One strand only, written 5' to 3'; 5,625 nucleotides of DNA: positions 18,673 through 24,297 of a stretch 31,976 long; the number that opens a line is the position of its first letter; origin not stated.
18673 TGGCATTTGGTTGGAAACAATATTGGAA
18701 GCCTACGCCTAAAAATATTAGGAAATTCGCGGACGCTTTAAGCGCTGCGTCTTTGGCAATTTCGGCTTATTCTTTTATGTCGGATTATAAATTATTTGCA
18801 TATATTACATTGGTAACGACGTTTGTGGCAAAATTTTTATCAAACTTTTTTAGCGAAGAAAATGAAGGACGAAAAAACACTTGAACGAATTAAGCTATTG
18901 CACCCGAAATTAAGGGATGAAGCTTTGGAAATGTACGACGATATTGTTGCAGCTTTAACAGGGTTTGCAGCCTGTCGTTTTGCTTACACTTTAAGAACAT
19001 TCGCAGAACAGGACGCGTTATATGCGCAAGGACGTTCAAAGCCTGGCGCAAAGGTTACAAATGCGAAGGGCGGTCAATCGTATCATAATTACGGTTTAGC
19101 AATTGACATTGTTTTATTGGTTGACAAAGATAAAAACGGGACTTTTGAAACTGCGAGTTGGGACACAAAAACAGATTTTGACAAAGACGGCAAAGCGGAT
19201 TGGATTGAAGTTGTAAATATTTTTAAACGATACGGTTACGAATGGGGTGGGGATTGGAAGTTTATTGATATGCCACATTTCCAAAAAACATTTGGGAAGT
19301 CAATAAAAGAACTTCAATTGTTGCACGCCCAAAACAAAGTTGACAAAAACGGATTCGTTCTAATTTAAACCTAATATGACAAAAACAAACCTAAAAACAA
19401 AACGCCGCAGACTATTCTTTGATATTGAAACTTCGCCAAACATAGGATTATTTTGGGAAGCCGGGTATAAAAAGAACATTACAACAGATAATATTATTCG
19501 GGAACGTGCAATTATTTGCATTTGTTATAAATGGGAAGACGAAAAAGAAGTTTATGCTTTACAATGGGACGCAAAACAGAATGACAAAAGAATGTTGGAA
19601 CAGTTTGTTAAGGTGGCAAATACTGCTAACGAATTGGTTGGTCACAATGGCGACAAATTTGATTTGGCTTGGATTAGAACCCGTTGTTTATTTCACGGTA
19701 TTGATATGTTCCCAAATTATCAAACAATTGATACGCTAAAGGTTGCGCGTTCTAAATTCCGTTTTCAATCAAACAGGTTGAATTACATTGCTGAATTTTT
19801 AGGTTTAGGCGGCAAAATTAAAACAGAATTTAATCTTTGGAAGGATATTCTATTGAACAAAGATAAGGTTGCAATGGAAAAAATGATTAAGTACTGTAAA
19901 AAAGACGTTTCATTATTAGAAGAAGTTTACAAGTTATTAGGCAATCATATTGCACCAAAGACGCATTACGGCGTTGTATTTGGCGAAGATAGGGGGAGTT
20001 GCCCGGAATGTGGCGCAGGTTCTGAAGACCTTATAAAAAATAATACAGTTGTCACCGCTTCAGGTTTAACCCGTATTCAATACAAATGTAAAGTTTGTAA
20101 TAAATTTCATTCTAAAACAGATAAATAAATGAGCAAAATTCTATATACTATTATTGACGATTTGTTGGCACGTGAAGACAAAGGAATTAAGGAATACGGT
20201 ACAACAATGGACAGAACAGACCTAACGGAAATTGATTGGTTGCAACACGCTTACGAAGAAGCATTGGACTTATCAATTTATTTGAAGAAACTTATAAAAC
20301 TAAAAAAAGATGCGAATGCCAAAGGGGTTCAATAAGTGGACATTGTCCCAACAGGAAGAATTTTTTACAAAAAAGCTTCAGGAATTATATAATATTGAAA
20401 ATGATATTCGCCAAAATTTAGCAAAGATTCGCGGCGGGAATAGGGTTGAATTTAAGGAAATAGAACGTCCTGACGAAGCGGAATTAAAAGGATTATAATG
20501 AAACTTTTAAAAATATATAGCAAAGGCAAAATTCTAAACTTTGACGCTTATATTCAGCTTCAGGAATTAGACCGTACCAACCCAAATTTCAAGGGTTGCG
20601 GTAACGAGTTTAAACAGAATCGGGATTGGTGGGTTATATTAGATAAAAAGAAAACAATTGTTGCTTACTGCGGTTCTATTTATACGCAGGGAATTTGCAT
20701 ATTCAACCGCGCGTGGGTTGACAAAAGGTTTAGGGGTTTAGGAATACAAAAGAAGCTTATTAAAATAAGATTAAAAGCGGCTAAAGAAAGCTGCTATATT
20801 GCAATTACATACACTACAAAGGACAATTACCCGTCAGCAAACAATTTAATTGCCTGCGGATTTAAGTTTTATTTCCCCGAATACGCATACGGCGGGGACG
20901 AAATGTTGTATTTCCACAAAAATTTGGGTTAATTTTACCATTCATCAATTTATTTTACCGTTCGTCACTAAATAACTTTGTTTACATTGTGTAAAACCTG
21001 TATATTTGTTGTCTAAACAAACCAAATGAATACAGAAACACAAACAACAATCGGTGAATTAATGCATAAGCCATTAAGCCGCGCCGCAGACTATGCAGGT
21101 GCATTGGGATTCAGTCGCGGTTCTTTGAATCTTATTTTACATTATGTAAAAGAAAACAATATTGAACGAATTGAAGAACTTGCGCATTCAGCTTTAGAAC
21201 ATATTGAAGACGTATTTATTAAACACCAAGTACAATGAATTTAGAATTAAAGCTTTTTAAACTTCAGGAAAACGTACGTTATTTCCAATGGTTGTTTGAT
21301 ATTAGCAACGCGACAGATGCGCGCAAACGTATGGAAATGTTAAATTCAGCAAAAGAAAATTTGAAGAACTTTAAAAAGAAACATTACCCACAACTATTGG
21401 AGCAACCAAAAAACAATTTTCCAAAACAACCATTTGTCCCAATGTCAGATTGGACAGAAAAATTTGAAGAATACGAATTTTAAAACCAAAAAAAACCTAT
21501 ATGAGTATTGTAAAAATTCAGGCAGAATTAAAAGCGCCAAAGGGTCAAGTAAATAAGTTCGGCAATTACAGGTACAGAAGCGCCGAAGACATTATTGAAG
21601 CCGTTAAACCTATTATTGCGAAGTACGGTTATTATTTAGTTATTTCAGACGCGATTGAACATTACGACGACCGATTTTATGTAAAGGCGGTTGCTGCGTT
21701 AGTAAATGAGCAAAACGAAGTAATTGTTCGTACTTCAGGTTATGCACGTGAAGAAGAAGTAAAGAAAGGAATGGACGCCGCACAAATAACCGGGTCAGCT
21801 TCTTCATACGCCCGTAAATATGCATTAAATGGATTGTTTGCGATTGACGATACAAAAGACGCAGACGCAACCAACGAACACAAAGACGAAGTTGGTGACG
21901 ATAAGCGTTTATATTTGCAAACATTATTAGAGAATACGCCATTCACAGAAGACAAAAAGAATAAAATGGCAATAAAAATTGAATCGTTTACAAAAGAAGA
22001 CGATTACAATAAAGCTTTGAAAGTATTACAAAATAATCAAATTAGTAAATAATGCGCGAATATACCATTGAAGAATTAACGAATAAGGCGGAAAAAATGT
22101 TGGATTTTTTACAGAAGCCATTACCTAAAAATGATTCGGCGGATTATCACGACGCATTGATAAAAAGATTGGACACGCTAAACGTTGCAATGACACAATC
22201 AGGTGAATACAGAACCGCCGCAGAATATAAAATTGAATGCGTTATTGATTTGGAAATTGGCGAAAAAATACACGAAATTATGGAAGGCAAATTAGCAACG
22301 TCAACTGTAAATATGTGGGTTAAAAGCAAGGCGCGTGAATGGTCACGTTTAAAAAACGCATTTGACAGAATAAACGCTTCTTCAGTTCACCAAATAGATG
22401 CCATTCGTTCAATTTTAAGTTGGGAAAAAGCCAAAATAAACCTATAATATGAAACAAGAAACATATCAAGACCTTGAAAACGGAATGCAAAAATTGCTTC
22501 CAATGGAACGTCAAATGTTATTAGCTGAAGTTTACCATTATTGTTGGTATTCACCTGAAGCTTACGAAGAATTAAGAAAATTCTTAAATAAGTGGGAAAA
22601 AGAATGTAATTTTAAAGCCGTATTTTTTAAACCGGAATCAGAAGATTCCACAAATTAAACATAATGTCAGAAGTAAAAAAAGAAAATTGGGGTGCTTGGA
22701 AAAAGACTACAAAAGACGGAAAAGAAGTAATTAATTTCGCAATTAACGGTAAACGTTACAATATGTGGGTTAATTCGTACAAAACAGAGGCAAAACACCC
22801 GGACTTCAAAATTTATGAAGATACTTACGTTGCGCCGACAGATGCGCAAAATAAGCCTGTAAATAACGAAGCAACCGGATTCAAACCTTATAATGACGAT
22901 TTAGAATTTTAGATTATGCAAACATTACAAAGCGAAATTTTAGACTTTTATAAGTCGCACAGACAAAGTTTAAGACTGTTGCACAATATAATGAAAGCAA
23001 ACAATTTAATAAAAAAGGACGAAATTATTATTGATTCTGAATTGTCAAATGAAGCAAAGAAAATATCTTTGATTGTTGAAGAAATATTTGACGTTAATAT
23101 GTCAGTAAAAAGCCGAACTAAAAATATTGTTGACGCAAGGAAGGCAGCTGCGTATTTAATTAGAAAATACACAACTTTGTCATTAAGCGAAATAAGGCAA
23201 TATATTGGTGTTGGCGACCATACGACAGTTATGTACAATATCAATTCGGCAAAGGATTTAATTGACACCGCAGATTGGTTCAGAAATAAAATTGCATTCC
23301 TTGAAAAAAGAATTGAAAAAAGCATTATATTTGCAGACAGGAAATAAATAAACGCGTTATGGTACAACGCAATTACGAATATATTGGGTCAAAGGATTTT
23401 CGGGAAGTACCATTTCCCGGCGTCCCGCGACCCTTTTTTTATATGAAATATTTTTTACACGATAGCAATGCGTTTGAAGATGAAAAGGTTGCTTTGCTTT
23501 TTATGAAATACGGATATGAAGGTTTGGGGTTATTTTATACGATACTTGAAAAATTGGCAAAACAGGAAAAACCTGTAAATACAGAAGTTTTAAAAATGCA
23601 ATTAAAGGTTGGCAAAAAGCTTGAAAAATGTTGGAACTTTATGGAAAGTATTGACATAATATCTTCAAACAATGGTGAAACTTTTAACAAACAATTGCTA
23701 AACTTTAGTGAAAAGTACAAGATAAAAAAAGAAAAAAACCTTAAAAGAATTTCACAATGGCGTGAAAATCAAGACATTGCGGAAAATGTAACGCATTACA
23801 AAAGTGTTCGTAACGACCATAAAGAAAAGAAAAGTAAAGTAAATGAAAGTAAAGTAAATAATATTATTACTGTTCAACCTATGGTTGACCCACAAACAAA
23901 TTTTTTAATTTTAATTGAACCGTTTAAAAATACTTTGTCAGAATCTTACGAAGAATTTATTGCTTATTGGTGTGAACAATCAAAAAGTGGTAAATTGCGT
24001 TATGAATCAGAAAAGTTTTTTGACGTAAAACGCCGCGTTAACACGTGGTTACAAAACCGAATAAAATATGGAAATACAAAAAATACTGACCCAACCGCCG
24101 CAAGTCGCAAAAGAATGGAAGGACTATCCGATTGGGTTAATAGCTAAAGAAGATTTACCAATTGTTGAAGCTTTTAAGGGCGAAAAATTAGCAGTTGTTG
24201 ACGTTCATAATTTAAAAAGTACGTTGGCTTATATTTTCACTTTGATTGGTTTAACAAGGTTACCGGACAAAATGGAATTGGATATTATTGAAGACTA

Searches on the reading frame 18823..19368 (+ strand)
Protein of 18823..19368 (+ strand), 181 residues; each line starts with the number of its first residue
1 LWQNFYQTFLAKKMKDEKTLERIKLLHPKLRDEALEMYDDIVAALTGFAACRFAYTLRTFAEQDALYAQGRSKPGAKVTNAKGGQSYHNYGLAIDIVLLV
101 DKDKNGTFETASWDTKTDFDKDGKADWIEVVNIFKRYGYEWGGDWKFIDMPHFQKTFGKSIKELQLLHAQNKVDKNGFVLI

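Call 11: search_protein_families(library=phrogs, proteins=[window:18823-19368:+], max_evalue=0.001)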
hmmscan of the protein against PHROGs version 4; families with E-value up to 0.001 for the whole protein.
window:18823-19368:+ (181 aa): 6 families
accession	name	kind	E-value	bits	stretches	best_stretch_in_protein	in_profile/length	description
phrog_2649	-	lysis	5.3e-32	112.7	1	14-165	1-137/261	endolysin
phrog_15351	-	lysis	9.4e-29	101.6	1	54-155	46-136/289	endolysin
phrog_465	-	lysis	2.6e-26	93.6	1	16-170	46-180/292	endolysin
phrog_6523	-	lysis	4.3e-26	93.2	1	53-155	41-129/255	endolysin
phrog_5115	-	moron, auxiliary metabolic gene and host takeover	2.8e-18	67.2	1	53-155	40-121/283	ferredoxin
phrog_1768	-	lysis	0.00069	18.3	1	74-159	966-1042/1577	endolysin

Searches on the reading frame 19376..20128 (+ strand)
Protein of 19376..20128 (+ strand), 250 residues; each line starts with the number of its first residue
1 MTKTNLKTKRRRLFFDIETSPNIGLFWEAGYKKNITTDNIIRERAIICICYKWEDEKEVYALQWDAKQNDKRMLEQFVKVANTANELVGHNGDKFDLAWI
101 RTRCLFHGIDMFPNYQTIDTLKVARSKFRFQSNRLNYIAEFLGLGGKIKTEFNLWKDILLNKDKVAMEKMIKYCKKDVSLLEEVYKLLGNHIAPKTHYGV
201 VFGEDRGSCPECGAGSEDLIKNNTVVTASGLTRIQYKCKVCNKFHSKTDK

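Call 11: search_protein_families(library=phrogs, proteins=[window:19376-20128:+], max_evalue=0.001)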
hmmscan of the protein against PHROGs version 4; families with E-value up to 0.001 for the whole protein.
window:19376-20128:+ (250 aa): 5 families
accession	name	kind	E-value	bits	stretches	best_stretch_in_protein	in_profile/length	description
phrog_403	-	DNA, RNA and nucleotide metabolism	8.1e-56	190.3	1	7-244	62-300/321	DNA polymerase exonuclease subunit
phrog_17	-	DNA, RNA and nucleotide metabolism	4.1e-13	49.2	1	7-188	667-824/1445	DNA polymerase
phrog_192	-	DNA, RNA and nucleotide metabolism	6.1e-08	33.4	1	78-144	185-246/397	DNA polymerase exonuclease subunit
phrog_1252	-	DNA, RNA and nucleotide metabolism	7.9e-05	22.4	0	3-198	45-235/663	DNA polymerase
phrog_262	-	DNA, RNA and nucleotide metabolism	0.00012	21.2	0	9-107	115-221/856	DNA polymerase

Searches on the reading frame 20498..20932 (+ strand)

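Call 48: search_protein_families(library=pfam, proteins=[window:20498-20932:+], max_evalue=0.05)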
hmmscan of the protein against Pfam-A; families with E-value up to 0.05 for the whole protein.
window:20498-20932:+ (144 aa): 4 families
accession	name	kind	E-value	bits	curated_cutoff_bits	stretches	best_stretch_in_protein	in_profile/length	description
PF00583.31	Acetyltransf_1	-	1.1e-05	26.1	20.7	1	34-122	27-116/116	Acetyltransferase (GNAT) family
PF13508.13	Acetyltransf_7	-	4.3e-05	24.2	27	1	42-108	3-68/84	Acetyltransferase (GNAT) domain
PF14542.12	Acetyltransf_CG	-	0.0082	16.7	30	1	62-98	20-56/80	GCN5-related N-acetyl-transferase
PF13673.13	Acetyltransf_10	-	0.043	14.2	23.6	0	37-98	25-83/128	Acetyltransferase (GNAT) domain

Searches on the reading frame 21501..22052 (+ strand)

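Call 11: search_protein_families(library=phrogs, proteins=[window:21501-22052:+], max_evalue=0.001)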
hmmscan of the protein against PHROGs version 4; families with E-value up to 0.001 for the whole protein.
window:21501-22052:+ (183 aa): 3 families
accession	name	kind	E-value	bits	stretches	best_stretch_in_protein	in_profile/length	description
phrog_155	-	DNA, RNA and nucleotide metabolism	1e-38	134.7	1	3-179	72-267/308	Erf-like ssDNA annealing protein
phrog_2324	-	DNA, RNA and nucleotide metabolism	3.2e-12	47.4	1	3-177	15-187/193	Erf-like ssDNA annealing protein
phrog_34817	-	unknown function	0.00011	22.6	1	22-133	44-144/291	-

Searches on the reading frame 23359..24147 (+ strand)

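Call 11: search_protein_families(library=phrogs, proteins=[window:23359-24147:+], max_evalue=0.001)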
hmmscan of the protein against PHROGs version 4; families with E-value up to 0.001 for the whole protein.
window:23359-24147:+ (262 aa): 4 families
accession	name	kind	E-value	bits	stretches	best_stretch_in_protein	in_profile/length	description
phrog_2562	-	DNA, RNA and nucleotide metabolism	1e-08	36.2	1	30-70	10-50/290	replication initiation protein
phrog_19415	-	unknown function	1.3e-07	32.8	1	121-244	86-212/224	-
phrog_24189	-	unknown function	3.4e-06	28.3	1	29-69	16-56/151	-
phrog_20981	-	unknown function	5.8e-06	27.2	1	29-70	1-45/293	-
